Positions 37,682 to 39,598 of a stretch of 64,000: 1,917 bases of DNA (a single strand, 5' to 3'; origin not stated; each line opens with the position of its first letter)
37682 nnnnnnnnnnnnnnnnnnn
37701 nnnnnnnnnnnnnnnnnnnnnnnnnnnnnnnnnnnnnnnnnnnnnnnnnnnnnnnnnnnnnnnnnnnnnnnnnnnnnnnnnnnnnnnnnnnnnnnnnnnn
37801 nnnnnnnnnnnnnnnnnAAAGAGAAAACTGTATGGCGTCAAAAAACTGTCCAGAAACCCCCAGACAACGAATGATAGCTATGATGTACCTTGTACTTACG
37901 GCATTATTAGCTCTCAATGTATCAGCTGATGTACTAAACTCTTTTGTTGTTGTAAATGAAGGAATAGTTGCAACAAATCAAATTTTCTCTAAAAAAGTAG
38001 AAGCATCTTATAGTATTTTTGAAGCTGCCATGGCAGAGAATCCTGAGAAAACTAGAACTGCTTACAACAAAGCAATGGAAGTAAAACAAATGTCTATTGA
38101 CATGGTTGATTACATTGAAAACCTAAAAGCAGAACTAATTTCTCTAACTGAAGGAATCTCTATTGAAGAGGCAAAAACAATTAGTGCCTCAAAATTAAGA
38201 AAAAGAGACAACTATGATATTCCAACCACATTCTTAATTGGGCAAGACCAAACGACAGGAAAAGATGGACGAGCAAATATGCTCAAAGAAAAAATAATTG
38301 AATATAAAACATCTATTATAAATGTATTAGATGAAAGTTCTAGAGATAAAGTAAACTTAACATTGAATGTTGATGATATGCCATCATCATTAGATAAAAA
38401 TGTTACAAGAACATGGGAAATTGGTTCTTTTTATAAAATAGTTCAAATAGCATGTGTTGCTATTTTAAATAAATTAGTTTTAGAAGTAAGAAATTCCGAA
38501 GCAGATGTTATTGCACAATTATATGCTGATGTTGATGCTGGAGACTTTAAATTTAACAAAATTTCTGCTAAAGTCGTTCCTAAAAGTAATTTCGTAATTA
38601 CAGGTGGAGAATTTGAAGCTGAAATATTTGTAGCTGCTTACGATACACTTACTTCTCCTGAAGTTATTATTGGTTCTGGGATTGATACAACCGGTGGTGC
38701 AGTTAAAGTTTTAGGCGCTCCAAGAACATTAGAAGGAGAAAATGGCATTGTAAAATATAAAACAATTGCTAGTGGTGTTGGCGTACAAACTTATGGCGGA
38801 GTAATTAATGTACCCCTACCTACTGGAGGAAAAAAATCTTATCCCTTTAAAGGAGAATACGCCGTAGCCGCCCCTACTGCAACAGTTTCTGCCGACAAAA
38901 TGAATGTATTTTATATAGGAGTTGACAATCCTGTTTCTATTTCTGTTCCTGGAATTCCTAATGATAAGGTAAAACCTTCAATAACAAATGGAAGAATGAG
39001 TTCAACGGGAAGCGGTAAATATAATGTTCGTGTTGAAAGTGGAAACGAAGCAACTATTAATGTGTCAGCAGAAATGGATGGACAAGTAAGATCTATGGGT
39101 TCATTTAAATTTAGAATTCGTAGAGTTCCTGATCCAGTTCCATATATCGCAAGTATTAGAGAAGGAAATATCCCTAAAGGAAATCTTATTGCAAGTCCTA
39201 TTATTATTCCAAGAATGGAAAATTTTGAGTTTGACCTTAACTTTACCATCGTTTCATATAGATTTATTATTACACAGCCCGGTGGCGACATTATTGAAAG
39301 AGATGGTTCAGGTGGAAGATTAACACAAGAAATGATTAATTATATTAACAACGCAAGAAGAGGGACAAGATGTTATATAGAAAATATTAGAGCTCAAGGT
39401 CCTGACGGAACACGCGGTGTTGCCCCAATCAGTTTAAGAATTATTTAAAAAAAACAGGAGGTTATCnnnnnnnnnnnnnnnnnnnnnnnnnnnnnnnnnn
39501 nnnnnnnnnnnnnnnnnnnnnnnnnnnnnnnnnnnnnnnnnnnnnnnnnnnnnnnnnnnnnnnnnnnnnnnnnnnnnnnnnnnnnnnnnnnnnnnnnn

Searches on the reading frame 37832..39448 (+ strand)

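Call 79: search_protein_families(library=pfam, proteins=[window:37832-39448:+], max_evalue=0.00001)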
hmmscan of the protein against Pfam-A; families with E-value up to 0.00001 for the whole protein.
window:37832-39448:+ (538 aa): 4 families
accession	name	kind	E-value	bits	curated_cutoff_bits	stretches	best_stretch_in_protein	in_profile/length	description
PF12081.13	GldM_1st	-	1.9e-31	110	25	1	33-231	1-192/194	GldM N-terminal domain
PF21602.3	GldM_3rd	-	1.3e-30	105.9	25.2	1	349-430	1-82/82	GldM third domain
PF21601.3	GldM_2nd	-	6e-20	72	24.4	1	235-346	1-97/98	GldM second domain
PF12080.14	GldM_4th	-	5.1e-18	66.2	24.6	1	433-536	1-110/114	GldM C-terminal domain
